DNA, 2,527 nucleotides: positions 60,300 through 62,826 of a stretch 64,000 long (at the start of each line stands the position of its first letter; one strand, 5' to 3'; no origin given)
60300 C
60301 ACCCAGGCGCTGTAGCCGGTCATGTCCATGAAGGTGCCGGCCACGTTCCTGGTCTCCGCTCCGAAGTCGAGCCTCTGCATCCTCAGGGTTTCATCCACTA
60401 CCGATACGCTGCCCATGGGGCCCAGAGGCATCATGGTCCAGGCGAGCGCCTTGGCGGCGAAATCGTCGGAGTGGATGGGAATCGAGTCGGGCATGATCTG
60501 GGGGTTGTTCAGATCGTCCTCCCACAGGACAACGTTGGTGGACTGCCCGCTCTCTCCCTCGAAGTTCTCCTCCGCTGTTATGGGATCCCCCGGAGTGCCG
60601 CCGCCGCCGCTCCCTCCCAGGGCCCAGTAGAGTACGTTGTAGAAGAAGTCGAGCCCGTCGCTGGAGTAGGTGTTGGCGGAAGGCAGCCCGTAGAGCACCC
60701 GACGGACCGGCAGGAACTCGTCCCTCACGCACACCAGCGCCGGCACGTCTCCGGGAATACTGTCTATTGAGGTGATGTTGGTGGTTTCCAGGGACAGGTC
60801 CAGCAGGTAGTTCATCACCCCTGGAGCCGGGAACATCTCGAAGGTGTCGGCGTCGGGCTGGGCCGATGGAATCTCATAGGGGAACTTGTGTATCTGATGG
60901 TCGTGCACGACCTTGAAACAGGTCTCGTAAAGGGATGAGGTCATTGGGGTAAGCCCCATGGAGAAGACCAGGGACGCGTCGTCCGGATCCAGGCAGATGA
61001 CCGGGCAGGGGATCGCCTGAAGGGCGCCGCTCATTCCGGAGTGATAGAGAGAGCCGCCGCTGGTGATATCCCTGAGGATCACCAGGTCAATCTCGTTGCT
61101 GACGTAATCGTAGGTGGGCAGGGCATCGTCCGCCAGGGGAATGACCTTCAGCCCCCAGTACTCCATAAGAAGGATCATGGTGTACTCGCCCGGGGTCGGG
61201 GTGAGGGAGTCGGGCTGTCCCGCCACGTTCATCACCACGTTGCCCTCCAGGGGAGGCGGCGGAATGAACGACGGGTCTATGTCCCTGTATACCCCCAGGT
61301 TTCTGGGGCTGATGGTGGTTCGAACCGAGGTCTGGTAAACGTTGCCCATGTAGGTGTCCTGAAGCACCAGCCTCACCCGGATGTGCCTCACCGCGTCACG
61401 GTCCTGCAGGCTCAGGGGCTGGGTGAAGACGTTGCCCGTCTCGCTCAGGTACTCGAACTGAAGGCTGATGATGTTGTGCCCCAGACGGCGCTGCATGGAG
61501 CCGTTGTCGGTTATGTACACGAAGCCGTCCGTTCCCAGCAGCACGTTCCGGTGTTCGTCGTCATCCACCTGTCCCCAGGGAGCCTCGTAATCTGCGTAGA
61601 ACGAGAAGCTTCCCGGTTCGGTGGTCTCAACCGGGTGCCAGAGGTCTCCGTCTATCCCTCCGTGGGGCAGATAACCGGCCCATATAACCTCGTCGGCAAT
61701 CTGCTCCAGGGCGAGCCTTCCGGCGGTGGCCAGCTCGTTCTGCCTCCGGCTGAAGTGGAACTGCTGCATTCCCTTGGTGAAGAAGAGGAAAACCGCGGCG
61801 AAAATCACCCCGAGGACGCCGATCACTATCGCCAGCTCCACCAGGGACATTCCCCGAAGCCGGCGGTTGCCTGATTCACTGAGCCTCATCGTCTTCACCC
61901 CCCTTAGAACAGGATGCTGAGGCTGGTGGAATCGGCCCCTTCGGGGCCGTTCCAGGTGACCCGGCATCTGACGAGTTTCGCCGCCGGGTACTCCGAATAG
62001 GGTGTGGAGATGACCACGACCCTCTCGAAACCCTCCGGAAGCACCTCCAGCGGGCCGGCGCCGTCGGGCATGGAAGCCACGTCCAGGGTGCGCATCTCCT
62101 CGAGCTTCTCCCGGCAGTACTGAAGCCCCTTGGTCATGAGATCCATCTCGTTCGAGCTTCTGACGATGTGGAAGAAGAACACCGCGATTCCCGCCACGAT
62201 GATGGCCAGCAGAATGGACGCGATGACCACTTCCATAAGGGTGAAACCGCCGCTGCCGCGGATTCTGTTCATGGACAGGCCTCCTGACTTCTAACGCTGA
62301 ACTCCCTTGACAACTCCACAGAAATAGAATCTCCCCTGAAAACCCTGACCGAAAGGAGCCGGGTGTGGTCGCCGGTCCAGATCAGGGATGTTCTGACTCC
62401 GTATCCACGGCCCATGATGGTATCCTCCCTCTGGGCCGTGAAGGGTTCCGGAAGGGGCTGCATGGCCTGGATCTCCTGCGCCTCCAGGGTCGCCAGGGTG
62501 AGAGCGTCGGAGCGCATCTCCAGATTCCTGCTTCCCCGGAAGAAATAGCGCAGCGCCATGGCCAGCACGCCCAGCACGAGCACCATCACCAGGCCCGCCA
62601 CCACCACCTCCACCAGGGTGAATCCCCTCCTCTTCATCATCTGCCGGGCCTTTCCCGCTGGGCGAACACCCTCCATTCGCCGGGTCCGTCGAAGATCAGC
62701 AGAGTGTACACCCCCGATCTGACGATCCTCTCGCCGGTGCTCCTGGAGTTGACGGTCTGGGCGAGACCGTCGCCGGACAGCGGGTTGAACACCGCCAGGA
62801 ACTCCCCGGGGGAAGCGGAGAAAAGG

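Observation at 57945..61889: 1314-aa protein with prepilin N-terminus and multiple C-terminal W-x-[IL]-D-[DN] beta-sandwich modules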

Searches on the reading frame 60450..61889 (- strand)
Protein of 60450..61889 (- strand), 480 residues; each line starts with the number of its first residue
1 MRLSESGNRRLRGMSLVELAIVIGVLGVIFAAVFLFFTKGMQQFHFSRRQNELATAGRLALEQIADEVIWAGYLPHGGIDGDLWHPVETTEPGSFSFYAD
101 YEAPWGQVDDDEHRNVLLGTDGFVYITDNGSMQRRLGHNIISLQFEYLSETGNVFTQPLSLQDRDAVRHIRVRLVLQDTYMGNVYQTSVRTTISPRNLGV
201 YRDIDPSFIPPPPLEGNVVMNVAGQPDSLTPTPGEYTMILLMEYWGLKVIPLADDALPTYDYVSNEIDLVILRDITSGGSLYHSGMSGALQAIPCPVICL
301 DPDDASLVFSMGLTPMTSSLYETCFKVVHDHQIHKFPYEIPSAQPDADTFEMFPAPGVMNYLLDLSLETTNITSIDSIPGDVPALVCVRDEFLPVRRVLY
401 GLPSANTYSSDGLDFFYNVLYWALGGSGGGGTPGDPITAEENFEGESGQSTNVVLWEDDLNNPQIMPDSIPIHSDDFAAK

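Call 22: predict_structure(alignment_id=A2)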
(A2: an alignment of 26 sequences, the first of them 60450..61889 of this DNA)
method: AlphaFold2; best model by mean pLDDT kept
length: 480 residues; sequences in the alignment: 26
mean_pLDDT: 75.7   pTM: 0.50
mean pLDDT of the five models: 75.7, 75.0, 72.1, 71.9, 71.1
residues with pLDDT >= 90: 143; 70-90: 205; 50-70: 48; < 50: 84
segments of 3 or more residues with pLDDT < 50: 1-10, 74-79, 103-106, 196-210, 428-464, 473-480
pLDDT, mean of each block of 10 residues (from residue 1): 42 72 90 82 76 79 74 44 64 73 52 81 82 83 84 79 76 84 79 51 33 82 91 94 92 92 92 84 85 92 93 91 92 86 88 93 91 86 89 80 93 94 67 33 42 43 50 39
secondary structure, 60 per line:
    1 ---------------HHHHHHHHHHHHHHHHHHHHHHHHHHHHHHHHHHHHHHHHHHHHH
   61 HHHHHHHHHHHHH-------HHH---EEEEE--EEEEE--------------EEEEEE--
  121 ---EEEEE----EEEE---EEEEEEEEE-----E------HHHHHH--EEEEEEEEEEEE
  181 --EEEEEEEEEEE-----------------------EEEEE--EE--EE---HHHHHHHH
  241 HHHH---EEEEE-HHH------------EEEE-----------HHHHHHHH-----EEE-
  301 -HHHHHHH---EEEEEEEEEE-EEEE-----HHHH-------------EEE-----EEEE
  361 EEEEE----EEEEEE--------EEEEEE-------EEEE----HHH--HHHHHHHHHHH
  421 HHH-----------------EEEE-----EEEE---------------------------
elements in order: H16-73 E87-91 E94-98 E113-118 E124-128 E133-136 E140-148 H161-166 E169-180 E183-193 E217-221 H233-244 E248-252 E269-272 H284-291 E297-299 H302-308 E312-321 E323-326 H332-335 E349-351 E357-365 E370-375 E384-389 E397-400 H410-423 E441-444 E450-453

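Call 25: fold_search(model_id=the predicted structure, library=pdb)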
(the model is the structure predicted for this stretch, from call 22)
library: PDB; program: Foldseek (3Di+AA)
matches with E <= 10: 1086; with E <= 0.001: 26
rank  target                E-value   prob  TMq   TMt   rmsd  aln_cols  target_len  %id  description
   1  8aa2_G                1.6e-08  1.00  0.34  0.37  21.6       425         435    9  Inactive levan utilisation machinery (utilisome) in the presence of levan fructo-oligosaccharides DP 15-25 (released 2023-06-07)
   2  2d7j                  6.3e-07  1.00  0.29  0.65   4.9       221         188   14  Crystal Structure Analysis of Glutamine Amidotransferase from Pyrococcus horikoshii OT3 (released 2006-11-21)
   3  2lxn_MODEL_1_A        6.9e-06  1.00  0.29  0.64   5.1       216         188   13  Solution NMR structure of glutamine amido transferase subunit of gaunosine monophosphate synthetase from Metha (released 2013-06-12)
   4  1wl8                  6.9e-06  1.00  0.29  0.63   5.2       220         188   12  Crystal structure of PH1346 protein from Pyrococcus horikoshii (released 2005-08-16)
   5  1qdl_B                8.2e-06  1.00  0.30  0.65   4.7       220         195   10  THE CRYSTAL STRUCTURE OF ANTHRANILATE SYNTHASE FROM SULFOLOBUS SOLFATARICUS (released 1999-08-18)
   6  8rp2_BBB              8.2e-06  1.00  0.29  0.64   4.8       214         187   11  Aminodeoxychorismate synthase complex from Escherichia coli, with EDTA added (released 2025-01-29)
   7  7d97_B                9.9e-06  1.00  0.30  0.70   4.1       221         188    8  Crystal structure of N109P mutant of GATase subunit of Methanocaldococcus jannaschii GMP synthetase (released 2021-08-04)
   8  8rp0_AAA              9.9e-06  1.00  0.30  0.67   4.7       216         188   10  Aminodeoxychorismate synthase complex from Escherichia coli, with glutamine and chorismate added (released 2025-01-29)
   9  7yc6                  1.6e-05  1.00  0.30  0.69   4.6       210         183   11  Crystal structure of D110P mutant of GATase subunit of Methanocaldococcus jannaschii GMP synthetase (released 2023-06-14)
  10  7d96                  2.1e-05  1.00  0.30  0.70   4.3       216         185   10  Crystal structure of D110G mutant of GATase subunit of Methanocaldococcus jannaschii GMP synthetase (released 2021-08-04)
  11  9a1f_S                2.6e-05  1.00  0.23  0.45   9.0       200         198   14  Integrative structure of the XcpGHIJK pseudo pilus filament model of a type II secretion system (released 2021-06-18)
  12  8gr3_A                2.7e-05  1.00  0.30  0.69   4.8       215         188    9  Crystal structure of K151L/Y158F mutant of GATase subunit of Methanocaldococcus jannaschii GMP synthetase (released 2023-07-12)
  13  7d97_C                2.9e-05  1.00  0.30  0.67   5.0       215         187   11  Crystal structure of N109P mutant of GATase subunit of Methanocaldococcus jannaschii GMP synthetase (released 2021-08-04)
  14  8rp0_BBB              2.9e-05  1.00  0.28  0.62   5.0       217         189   11  Aminodeoxychorismate synthase complex from Escherichia coli, with glutamine and chorismate added (released 2025-01-29)
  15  7d95_A                3.5e-05  1.00  0.31  0.70   4.2       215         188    9  Crystal structure of acivicin-bound GATase subunit of Methanocaldococcus jannaschii GMP synthetase (released 2021-08-04)
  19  7d97_A                5.0e-05  1.00  0.30  0.69   4.6       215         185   10  Crystal structure of N109P mutant of GATase subunit of Methanocaldococcus jannaschii GMP synthetase (released 2021-08-04)
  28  5bw0_A                1.8e-03  1.00  0.20  0.55   7.6       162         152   12  The crystal structure of minor pseudopilin binary complex of XcpV and XcpW from the Type 2 secretion system of Pseudom (released 2016-07-20)
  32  6utu_H                3.1e-03  1.00  0.15  0.40   6.6       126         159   13  Crystal structure of minor pseudopilin ternary complex of XcpVWX from the Type 2 secretion system of Pseudomonas aerug (released 2020-09-02)
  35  5bw0_C                1.0e-02  0.99  0.20  0.50   7.4       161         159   10  The crystal structure of minor pseudopilin binary complex of XcpV and XcpW from the Type 2 secretion system of Pseudom (released 2016-07-20)
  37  6utu_B                1.4e-02  0.94  0.18  0.43   8.4       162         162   13  Crystal structure of minor pseudopilin ternary complex of XcpVWX from the Type 2 secretion system of Pseudomonas aerug (released 2020-09-02)
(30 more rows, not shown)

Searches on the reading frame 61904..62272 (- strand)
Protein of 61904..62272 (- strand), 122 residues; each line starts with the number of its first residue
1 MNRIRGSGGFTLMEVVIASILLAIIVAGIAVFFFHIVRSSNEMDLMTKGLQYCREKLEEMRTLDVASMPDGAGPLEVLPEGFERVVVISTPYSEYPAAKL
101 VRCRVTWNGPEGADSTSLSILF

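Call 3: search_protein_families(library=pfam, proteins=[window:61904-62272:-], max_evalue=0.1)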
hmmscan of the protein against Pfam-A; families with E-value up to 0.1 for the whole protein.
window:61904-62272:- (122 aa): 1 family
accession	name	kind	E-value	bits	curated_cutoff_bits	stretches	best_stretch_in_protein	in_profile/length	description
PF07963.17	N_methyl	-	0.00011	22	21.2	1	5-29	2-26/27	Prokaryotic N-terminal methylation motif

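Call 4: search_protein_families(library=ncbifam, proteins=[window:61904-62272:-], max_evalue=0.1)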
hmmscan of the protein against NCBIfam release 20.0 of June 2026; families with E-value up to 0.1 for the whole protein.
window:61904-62272:- (122 aa): 9 families
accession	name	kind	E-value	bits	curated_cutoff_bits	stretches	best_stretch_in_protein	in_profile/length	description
TIGR02523.1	type_IV_pilV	equivalog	4.6e-05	23.9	52.2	1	9-62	3-56/139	type IV pilus modification protein PilV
TIGR02532.1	IV_pilin_GFxxxE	domain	0.0013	18.5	16.3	1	9-29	3-23/24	prepilin-type N-terminal cleavage/methylation domain-containing protein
NF006453.0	PRK08808.1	equivalog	0.0016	17.5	295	1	5-41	4-36/211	type II secretion system protein J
NF041013.1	T4P_ComGE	equivalog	0.0026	17.8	49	1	9-61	5-58/83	competence type IV pilus minor pilin ComGE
NF007660.0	PRK10332.1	equivalog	0.045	14.2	86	1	5-37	6-38/107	prepilin-type N-terminal cleavage/methylation domain-containing protein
TIGR01710.1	typeII_sec_gspG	equivalog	0.045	13.8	88.85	1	9-78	2-69/134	type II secretion system major pseudopilin GspG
NF008302.0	PRK11091.1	equivalog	0.059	11.5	838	1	16-65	55-102/779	aerobic respiration two-component sensor histidine kinase ArcB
NF047867.1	AA_transp_ThrP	exception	0.083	11.8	850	0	17-45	42-68/461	bifunctional threonine/serine APC transporter ThrP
NF038304.1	EPS_HpsC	equivalog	0.096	12.2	200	0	6-40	19-53/318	hormogonium polysaccharide secretion pseudopilin HpsC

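Call 43: search_solved_structures(query=window:61904-62272:-, max_evalue=5)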
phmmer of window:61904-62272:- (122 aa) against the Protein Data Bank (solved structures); distinct sequences matched with E-value up to 5: 7.
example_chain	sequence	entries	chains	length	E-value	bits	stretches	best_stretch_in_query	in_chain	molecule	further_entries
2w4d_A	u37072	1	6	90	0.46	13.7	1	65-113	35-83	ACYLPHOSPHATASE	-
9egp_A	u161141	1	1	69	0.47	13.6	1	2-40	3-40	Geopilin domain 1 protein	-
1v3z_A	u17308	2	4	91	0.48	13.6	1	65-113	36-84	Acylphosphatase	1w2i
7tgg_A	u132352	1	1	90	0.88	12.8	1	2-43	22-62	Geopilin domain 1 protein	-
3j7y_j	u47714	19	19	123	1.9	11.7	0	32-79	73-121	mL52 | cDNA FLJ76418, highly similar to Homo sapiens mitochondrial ribosomal protein L52 (MRPL52) | 39S ribosomal protein L52, mitochondrial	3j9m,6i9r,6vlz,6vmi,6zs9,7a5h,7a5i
5ool_j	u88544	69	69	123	1.9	11.7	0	32-79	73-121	39S ribosomal protein L52, mitochondrial | Large ribosomal subunit protein mL52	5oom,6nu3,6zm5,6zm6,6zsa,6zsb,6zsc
2ksd_A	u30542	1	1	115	2.5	11.3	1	16-66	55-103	Aerobic respiration control sensor protein arcB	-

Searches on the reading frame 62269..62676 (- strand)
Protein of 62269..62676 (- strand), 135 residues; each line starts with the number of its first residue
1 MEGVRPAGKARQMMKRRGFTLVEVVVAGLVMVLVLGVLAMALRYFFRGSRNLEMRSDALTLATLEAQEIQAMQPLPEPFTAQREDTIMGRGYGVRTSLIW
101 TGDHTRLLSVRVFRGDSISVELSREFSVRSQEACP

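Call 3: search_protein_families(library=pfam, proteins=[window:62269-62676:-], max_evalue=0.1)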
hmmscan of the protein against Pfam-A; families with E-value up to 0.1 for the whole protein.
window:62269-62676:- (135 aa): 2 families
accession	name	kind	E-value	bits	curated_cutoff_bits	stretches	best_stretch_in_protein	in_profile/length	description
PF07963.17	N_methyl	-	0.00082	19.3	21.2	1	13-38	1-26/27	Prokaryotic N-terminal methylation motif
PF13687.11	DUF4153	-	0.054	13.1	27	1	15-62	167-214/373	Domain of unknown function (DUF4153)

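Call 4: search_protein_families(library=ncbifam, proteins=[window:62269-62676:-], max_evalue=0.1)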
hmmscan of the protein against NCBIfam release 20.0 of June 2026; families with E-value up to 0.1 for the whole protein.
window:62269-62676:- (135 aa): 13 families
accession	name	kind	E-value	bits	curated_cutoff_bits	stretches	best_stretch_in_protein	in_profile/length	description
NF047828.1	T3SSXpsI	equivalog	8.7e-06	25.8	150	1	17-87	2-68/132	type II secretion system protein XpsI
NF007660.0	PRK10332.1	equivalog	0.0028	18.1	86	1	13-48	5-40/107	prepilin-type N-terminal cleavage/methylation domain-containing protein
TIGR02523.1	type_IV_pilV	equivalog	0.0042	17.6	52.2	1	17-41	2-24/139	type IV pilus modification protein PilV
NF041013.1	T4P_ComGE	equivalog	0.0059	16.7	49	1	17-69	4-56/83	competence type IV pilus minor pilin ComGE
TIGR01707.1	gspI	equivalog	0.0064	17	44.35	1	18-111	1-93/101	type II secretion system minor pseudopilin GspI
NF041002.1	pilin_ComGF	equivalog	0.011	15.9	80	1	17-53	2-38/139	competence type IV pilus minor pilin ComGF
NF033233.1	twin_helix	hypoth_equivalog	0.019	14.8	49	1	25-50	2-27/58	twin transmembrane helix small protein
TIGR01708.2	typeII_sec_gspH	equivalog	0.021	14.8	80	1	17-68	2-51/169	type II secretion system minor pseudopilin GspH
NF006453.0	PRK08808.1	equivalog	0.028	13.5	295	1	14-61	4-47/211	type II secretion system protein J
NF007800.0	PRK10506.1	equivalog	0.037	13.8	158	1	11-35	3-27/163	prepilin peptidase-dependent protein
NF038304.1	EPS_HpsC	equivalog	0.048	13.2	200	1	11-36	15-40/318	hormogonium polysaccharide secretion pseudopilin HpsC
NF003965.0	PRK05457.1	equivalog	0.078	12.3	245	0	20-88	186-253/285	protease HtpX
NF007848.0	PRK10557.1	equivalog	0.093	12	120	0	11-37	5-32/192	prepilin peptidase-dependent protein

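Call 44: search_solved_structures(query=window:62269-62676:-, max_evalue=5)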
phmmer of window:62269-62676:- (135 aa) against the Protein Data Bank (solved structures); distinct sequences matched with E-value up to 5: 3.
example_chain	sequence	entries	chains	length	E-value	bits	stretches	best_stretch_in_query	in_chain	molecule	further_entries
2oa2_A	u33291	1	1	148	0.45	13.8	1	75-123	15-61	BH2720 protein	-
7tgg_A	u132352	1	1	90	0.68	13.2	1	11-45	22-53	Geopilin domain 1 protein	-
9egp_A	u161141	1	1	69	1.4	12.3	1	12-45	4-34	Geopilin domain 1 protein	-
